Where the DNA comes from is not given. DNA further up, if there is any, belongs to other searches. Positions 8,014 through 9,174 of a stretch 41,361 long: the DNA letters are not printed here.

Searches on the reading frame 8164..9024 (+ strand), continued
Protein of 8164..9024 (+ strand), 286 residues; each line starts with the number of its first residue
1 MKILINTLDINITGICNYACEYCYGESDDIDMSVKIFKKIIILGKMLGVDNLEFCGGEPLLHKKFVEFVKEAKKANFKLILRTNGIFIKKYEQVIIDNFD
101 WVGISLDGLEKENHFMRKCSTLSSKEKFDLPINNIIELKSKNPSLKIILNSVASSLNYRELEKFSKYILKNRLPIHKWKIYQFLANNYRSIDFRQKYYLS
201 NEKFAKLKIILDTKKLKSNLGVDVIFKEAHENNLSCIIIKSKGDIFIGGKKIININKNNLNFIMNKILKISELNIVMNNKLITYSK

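Call 17: search_solved_structures(query=A1, max_evalue=0.001, show_alignments=2)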
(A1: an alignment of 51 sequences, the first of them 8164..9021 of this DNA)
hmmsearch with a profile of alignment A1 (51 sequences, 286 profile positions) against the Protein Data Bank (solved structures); distinct sequences matched with E-value up to 0.001: 30.
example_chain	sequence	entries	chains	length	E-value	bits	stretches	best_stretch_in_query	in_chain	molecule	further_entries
5wgg_A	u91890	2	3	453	1e-17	67.5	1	5-120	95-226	Radical SAM domain protein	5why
8wm2_A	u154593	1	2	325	3.1e-16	62.7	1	12-108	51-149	Fe-S radical SAM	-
6efn_A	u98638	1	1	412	5.2e-15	58.6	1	11-171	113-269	Sporulation killing factor maturation protein SkfB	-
7vob_C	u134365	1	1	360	5.7e-15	58.5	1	11-122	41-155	Cytosylglucuronate decarboxylase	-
7voc_C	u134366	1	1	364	5.8e-15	58.5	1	11-122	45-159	Cytosylglucuronate decarboxylase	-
7tol_A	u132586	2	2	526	7.3e-14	54.8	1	10-121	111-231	glycerol dibiphytanyl glycerol tetraether - macrocyclic archaeol synthase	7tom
9dfu_A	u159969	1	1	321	1.7e-13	53.7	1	10-216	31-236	Radical SAM core domain-containing protein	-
2fb2_A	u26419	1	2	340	1.7e-13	53.7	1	6-114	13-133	Molybdenum cofactor biosynthesis protein A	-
1tv7_A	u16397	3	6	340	2e-13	53.4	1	6-114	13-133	Molybdenum cofactor biosynthesis protein A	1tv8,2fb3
9dfn_A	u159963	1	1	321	2.4e-13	53.2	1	12-216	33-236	Radical SAM core domain-containing protein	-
9gm3_A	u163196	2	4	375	3.8e-13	52.5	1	11-141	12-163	ChlB radical SAM domain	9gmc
7n7h_A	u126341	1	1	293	1.1e-11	47.7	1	12-213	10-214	VIPERIN-LIKE ENZYME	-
6q2p_A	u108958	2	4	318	1.4e-11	47.4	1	11-216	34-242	Radical S-adenosyl methionine domain-containing protein 2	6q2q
5vsl_A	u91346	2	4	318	1.7e-11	47.1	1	11-216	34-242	Radical S-adenosyl methionine domain-containing protein 2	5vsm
4k37_A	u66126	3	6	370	3.3e-11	46.2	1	16-177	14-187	Anaerobic sulfatase-maturating enzyme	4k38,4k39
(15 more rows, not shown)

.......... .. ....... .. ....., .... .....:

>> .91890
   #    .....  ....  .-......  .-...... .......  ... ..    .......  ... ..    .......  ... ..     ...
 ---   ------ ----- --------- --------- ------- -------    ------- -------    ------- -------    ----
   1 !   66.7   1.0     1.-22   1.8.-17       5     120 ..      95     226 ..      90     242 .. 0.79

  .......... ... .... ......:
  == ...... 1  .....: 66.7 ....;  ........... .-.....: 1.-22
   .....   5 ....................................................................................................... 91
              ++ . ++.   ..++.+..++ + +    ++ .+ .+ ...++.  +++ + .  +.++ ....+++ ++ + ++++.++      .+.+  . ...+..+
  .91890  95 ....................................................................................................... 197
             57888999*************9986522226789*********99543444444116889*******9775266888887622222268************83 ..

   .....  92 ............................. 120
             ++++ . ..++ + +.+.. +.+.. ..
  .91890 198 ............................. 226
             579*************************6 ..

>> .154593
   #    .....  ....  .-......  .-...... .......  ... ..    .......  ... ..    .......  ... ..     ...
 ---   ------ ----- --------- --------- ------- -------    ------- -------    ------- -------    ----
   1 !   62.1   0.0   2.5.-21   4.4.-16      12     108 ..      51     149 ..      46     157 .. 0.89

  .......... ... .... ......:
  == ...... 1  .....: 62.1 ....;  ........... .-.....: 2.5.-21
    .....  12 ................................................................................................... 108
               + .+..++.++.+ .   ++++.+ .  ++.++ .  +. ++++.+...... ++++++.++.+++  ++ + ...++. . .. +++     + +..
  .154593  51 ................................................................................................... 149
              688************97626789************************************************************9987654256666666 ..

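Call 18: search_protein_families(library=ncbifam, alignment_id=A1, max_evalue=1e-15)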
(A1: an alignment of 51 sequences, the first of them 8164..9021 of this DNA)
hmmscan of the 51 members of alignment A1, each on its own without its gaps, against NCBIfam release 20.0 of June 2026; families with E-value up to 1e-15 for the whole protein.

A. member 1, window:8164-9021:+ (286 aa): 6 families
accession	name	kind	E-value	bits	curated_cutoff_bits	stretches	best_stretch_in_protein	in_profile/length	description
NF038283.1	viperin_w_prok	equivalog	1.4e-26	93.3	180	1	10-248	6-245/281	viperin family antiviral radical SAM protein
TIGR04317.1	W_rSAM_matur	equivalog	2e-23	83.1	380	1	7-185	5-186/349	tungsten cofactor oxidoreductase radical SAM maturase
TIGR02668.1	moaA_archaeal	equivalog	6.2e-18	64.8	325.25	1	5-169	9-174/303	GTP 3',8-cyclase MoaA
NF001199.0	PRK00164.2-1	equivalog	7.8e-18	64.7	231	1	5-169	11-176/308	GTP 3',8-cyclase MoaA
TIGR02666.1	moaA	equivalog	5.6e-16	58.4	284.05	1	5-175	9-187/336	GTP 3',8-cyclase MoaA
TIGR04054.1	rSAM_NirJ1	equivalog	7.9e-16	57.6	650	1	10-212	40-238/387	putative heme d1 biosynthesis radical SAM protein NirJ1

B. families by the number of members that match (of 51 scanned): 14 families
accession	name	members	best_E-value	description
NF038283.1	viperin_w_prok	51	3.9e-30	viperin family antiviral radical SAM protein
TIGR04317.1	W_rSAM_matur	44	7.9e-24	tungsten cofactor oxidoreductase radical SAM maturase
TIGR04051.1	rSAM_NirJ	18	2.8e-20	heme d1 biosynthesis radical SAM protein NirJ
TIGR02666.1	moaA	15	2.7e-19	GTP 3',8-cyclase MoaA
TIGR02668.1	moaA_archaeal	7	8.9e-19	GTP 3',8-cyclase MoaA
TIGR04054.1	rSAM_NirJ1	7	6e-18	putative heme d1 biosynthesis radical SAM protein NirJ1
TIGR04303.1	GeoRSP_rSAM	5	2.7e-21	GeoRSP system radical SAM/SPASM protein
NF001199.0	PRK00164.2-1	5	3.1e-18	GTP 3',8-cyclase MoaA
NF041298.1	rSAM_mat_DynA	5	6.4e-17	dynobactin maturation radical SAM/SPASM protein DynA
TIGR04546.1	rSAM_ahbC_deAc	4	2.9e-17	12,18-didecarboxysiroheme deacetylase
NF047865.1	rSAM_PapB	2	2.7e-17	PapB family radical SAM/SPASM ranthipeptide maturase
NF038107.1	rSAM_NF038107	2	5.3e-16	Cys-every-fifth radical SAM/SPASM peptide maturase CefB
TIGR04347.1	pseudo_SAM_Halo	1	4.1e-16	TIGR04347 family pseudo-SAM/SPASM protein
TIGR03942.1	sulfatase_rSAM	1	6.3e-16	anaerobic sulfatase maturase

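Call 19: find_encoding_contigs(protein=P0051, flank=8000, max_places=3)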
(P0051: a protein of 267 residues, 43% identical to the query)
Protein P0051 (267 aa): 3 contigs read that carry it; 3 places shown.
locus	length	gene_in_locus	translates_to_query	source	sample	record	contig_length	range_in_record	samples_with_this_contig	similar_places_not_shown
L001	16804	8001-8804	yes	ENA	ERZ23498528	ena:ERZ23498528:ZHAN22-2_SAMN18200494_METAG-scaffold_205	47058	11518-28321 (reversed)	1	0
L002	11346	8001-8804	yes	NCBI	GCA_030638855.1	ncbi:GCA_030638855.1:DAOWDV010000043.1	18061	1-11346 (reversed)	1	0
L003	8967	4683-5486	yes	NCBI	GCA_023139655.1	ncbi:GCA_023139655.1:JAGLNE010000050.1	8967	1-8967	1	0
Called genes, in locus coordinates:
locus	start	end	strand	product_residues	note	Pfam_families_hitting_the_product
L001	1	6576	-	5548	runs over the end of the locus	PF10179:NDNF (faint), PF19743:ASTN1_2_fn3 (faint), PF23376:Fn3_VIN3 (faint), PF25059:FN3_DSCAM-DSCAML_C (faint), PF13385:Laminin_G_3, PF00041:fn3 (weak)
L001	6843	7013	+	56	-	PF04014:MazE_antitoxin (weak)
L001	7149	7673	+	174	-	PF00565:SNase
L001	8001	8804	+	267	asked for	PF04055:Radical_SAM, PF13353:Fer4_12 (faint)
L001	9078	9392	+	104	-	-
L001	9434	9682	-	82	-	-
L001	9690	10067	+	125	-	-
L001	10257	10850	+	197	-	PF00300:His_Phos_1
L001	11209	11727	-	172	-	PF07963:N_methyl (weak)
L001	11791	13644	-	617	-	PF11104:PilM_2, PF14450:FtsA, PF08239:SH3_3 (weak)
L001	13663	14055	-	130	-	-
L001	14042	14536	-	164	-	-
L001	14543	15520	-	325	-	-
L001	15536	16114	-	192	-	-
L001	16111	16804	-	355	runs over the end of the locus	PF00482:T2SSF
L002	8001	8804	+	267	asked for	PF04055:Radical_SAM, PF13353:Fer4_12 (faint)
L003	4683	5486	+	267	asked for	PF04055:Radical_SAM, PF13353:Fer4_12 (faint)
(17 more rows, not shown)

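Call 20: find_encoding_contigs(protein=P0026, flank=8000, max_places=4)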
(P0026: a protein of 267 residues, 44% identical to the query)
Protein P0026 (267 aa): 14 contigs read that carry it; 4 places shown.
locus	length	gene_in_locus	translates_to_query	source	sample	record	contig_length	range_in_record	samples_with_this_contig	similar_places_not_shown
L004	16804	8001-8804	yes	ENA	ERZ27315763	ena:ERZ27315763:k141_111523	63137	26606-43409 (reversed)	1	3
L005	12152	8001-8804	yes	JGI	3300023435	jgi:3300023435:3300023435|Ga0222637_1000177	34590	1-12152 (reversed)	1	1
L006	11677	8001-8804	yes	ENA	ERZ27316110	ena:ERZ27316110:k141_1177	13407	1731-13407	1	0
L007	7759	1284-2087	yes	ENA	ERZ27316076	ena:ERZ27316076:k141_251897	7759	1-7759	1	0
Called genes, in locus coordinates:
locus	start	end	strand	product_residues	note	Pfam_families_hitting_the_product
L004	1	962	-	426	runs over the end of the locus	-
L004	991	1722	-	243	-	PF01978:TrmB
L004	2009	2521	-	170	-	PF02353:CMAS (weak), PF08123:DOT1 (faint)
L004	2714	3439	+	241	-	PF20772:TACO1_YebC_N, PF01709:Transcrip_reg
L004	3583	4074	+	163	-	PF02075:RuvC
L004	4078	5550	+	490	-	PF08323:Glyco_transf_5, PF13439:Glyco_transf_4, PF13579:Glyco_trans_4_4 (faint), PF00534:Glycos_transf_1, PF13692:Glyco_trans_1_4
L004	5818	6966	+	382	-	PF03065:Glyco_hydro_57, PF01074:Glyco_hydro_38N (weak)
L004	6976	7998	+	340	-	PF01636:APH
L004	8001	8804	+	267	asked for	PF04055:Radical_SAM, PF13353:Fer4_12 (weak)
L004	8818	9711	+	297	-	PF01209:Ubie_methyltran, PF03848:TehB, PF13489:Methyltransf_23, PF13847:Methyltransf_31, PF08241:Methyltransf_11, PF08242:Methyltransf_12, PF13649:Methyltransf_25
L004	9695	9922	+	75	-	-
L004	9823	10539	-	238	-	PF01479:S4, PF00849:PseudoU_synth_2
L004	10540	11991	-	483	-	PF04932:Wzy_C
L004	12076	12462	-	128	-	PF04956:TrbC (faint), PF18895:T4SS_pilin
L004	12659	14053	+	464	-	PF01943:Polysacc_synt, PF13440:Polysacc_synt_3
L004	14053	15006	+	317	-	PF01479:S4, PF00849:PseudoU_synth_2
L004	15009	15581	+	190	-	PF00625:Guanylate_kin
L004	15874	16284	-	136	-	PF01245:Ribosomal_L19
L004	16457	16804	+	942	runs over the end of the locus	PF02739:5_3_exonuc_N, PF01367:5_3_exonuc, PF01612:DNA_pol_A_exo1, PF22619:DNA_polI_exo1, PF00476:DNA_pol_A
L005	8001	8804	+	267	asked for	PF04055:Radical_SAM, PF13353:Fer4_12 (weak)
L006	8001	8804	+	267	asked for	PF04055:Radical_SAM, PF13353:Fer4_12 (weak)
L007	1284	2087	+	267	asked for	PF04055:Radical_SAM, PF13353:Fer4_12 (weak)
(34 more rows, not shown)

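Call 21: find_encoding_contigs(protein=P0009, flank=8000, max_places=2)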
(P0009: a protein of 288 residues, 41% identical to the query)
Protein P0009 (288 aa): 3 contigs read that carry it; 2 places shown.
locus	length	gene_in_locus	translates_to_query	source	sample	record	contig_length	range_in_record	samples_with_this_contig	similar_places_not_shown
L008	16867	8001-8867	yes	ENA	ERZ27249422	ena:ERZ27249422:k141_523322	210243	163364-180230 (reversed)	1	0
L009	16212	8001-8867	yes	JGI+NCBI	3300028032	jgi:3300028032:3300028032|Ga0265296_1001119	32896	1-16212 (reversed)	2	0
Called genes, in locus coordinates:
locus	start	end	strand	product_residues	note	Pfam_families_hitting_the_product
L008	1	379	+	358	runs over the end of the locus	PF13439:Glyco_transf_4, PF13477:Glyco_trans_4_2 (weak), PF13579:Glyco_trans_4_4, PF20706:GT4-conflict (weak), PF00534:Glycos_transf_1, PF13692:Glyco_trans_1_4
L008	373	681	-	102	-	-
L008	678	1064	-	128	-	-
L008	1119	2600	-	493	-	PF02163:Peptidase_M50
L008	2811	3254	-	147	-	-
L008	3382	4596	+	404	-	PF03463:eRF1_1, PF18854:baeRF_family10, PF03464:eRF1_2, PF03465:eRF1_3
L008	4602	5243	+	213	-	PF03848:TehB, PF02353:CMAS, PF05175:MTS, PF13489:Methyltransf_23, PF01209:Ubie_methyltran, PF13847:Methyltransf_31, PF08241:Methyltransf_11, PF08242:Methyltransf_12, +1 more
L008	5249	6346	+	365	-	PF01142:TruD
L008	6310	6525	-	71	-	-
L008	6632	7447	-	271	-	PF00389:2-Hacid_dh, PF02826:2-Hacid_dh_C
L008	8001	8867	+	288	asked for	PF04055:Radical_SAM, PF13353:Fer4_12 (weak)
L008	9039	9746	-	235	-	PF13649:Methyltransf_25 (faint), PF01564:Spermine_synth (weak)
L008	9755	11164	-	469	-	PF01798:Nop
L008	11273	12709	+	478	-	PF03129:HGTP_anticodon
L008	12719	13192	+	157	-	PF20603:Bact_hydrolase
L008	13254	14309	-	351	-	PF21088:MS_channel_1st, PF00924:MS_channel_2nd, PF21082:MS_channel_3rd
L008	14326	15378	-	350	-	-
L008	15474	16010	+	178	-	PF00561:Abhydrolase_1, PF06821:Ser_hydrolase, PF12697:Abhydrolase_6 (weak)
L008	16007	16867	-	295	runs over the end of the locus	PF00557:Peptidase_M24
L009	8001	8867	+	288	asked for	PF04055:Radical_SAM, PF13353:Fer4_12 (weak)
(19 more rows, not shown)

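Call 22: predict_structure(alignment_id=A1)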
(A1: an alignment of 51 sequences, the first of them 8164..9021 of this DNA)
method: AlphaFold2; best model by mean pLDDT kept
length: 286 residues; sequences in the alignment: 51
mean_pLDDT: 94.3   pTM: 0.92
mean pLDDT of the five models: 94.3, 94.1, 94.0, 93.9, 93.8
residues with pLDDT >= 90: 247; 70-90: 31; 50-70: 7; < 50: 1
segments of 3 or more residues with pLDDT < 50: none
pLDDT, mean of each block of 10 residues (from residue 1): 79 94 81 97 96 95 98 98 98 99 98 96 98 99 98 98 98 98 91 96 97 96 94 82 91 96 94 90 87
secondary structure, 60 per line:
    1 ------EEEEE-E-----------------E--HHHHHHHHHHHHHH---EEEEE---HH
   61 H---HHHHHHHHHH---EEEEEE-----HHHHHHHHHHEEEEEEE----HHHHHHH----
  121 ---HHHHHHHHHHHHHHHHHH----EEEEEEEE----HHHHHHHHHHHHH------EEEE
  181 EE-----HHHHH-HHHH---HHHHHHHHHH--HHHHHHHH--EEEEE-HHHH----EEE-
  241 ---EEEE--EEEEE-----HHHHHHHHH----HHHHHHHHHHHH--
elements in order: E7-11 H34-47 E51-55 H65-74 E78-83 H89-98 E99-105 H110-116 H124-141 E146-153 H158-170 E177-182 H188-192 H194-197 H201-210 H213-220 E223-227 H229-232 E237-239 E244-247 E250-254 H260-268 H273-284

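Call 23: find_encoding_contigs(protein=P0019, flank=7000, max_places=4)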
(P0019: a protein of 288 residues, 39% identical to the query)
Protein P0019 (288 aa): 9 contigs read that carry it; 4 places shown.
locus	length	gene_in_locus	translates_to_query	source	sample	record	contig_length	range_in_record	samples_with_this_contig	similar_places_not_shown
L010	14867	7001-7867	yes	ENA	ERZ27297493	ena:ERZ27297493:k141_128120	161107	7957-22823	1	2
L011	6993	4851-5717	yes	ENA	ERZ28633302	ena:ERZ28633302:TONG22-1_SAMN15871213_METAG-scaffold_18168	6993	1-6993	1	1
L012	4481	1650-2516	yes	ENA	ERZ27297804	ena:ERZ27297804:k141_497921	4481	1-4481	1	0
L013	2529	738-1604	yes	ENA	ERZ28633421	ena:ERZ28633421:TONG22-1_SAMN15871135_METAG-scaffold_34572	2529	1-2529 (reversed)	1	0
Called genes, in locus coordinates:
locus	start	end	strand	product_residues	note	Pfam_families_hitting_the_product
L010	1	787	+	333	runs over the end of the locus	PF18144:SMODS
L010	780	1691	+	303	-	PF18159:S_4TM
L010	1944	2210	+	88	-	-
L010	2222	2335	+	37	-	-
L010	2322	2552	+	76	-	-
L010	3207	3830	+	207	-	PF02223:Thymidylate_kin (weak)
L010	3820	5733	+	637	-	PF00795:CN_hydrolase, PF02540:NAD_synthase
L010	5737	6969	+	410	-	PF13350:Y_phosphatase3, PF22785:Tc-R-P (faint), PF03162:Y_phosphatase2 (weak)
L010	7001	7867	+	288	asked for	PF13353:Fer4_12 (weak), PF04055:Radical_SAM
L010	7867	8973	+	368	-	PF00303:Thymidylat_synt, PF01725:Ham1p_like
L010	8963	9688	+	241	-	-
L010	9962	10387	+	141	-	-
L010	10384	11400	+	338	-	-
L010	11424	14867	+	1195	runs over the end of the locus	PF01580:FtsK_SpoIIIE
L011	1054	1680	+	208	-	PF02223:Thymidylate_kin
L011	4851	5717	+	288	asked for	PF13353:Fer4_12 (weak), PF04055:Radical_SAM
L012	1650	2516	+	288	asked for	PF13353:Fer4_12 (weak), PF04055:Radical_SAM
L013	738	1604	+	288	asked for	PF13353:Fer4_12 (weak), PF04055:Radical_SAM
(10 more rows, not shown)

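Call 24: find_encoding_contigs(protein=P0049, flank=7000, max_places=2)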
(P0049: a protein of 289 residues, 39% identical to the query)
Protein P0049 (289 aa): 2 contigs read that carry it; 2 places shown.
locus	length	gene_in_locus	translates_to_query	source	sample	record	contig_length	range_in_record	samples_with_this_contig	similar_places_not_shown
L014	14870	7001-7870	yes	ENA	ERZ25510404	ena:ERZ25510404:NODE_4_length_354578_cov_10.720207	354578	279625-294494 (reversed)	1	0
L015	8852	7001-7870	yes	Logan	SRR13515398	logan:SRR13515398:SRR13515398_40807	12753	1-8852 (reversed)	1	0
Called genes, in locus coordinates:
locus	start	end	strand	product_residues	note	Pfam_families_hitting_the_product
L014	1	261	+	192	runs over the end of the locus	-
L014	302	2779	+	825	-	PF02901:PFL-like, PF01228:Gly_radical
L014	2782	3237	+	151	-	-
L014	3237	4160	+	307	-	PF13353:Fer4_12, PF04055:Radical_SAM, PF12797:Fer4_2 (faint), PF00037:Fer4 (weak), PF12838:Fer4_7, PF13187:Fer4_9 (weak), PF13237:Fer4_10 (weak), PF00037:Fer4 (weak), +6 more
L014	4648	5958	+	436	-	PF00070:Pyr_redox (faint), PF01210:NAD_Gly3P_dh_N (faint), PF03446:NAD_binding_2 (faint), PF03721:UDPG_MGDP_dh_N, PF03807:F420_oxidored (faint), PF00984:UDPG_MGDP_dh, PF03720:UDPG_MGDP_dh_C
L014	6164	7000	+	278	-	PF00398:RrnaAD (weak), PF05050:Methyltransf_21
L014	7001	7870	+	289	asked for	PF13353:Fer4_12 (weak), PF04055:Radical_SAM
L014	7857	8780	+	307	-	PF04055:Radical_SAM, PF13186:SPASM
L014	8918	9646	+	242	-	-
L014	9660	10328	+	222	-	PF10096:DUF2334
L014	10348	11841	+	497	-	PF13641:Glyco_tranf_2_3 (faint), PF00535:Glycos_transf_2 (weak), PF13632:Glyco_trans_2_3 (weak)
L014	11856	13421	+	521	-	PF04055:Radical_SAM, PF13186:SPASM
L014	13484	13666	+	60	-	-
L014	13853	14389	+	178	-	PF13302:Acetyltransf_3, PF13420:Acetyltransf_4, PF00583:Acetyltransf_1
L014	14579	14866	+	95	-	PF03795:YCII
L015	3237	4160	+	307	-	PF13353:Fer4_12, PF04055:Radical_SAM, PF12797:Fer4_2 (faint), PF00037:Fer4 (weak), PF12838:Fer4_7, PF13187:Fer4_9 (weak), PF13237:Fer4_10 (weak), PF00037:Fer4 (weak), +6 more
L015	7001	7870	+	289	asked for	PF13353:Fer4_12 (weak), PF04055:Radical_SAM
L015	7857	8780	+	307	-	PF04055:Radical_SAM, PF13186:SPASM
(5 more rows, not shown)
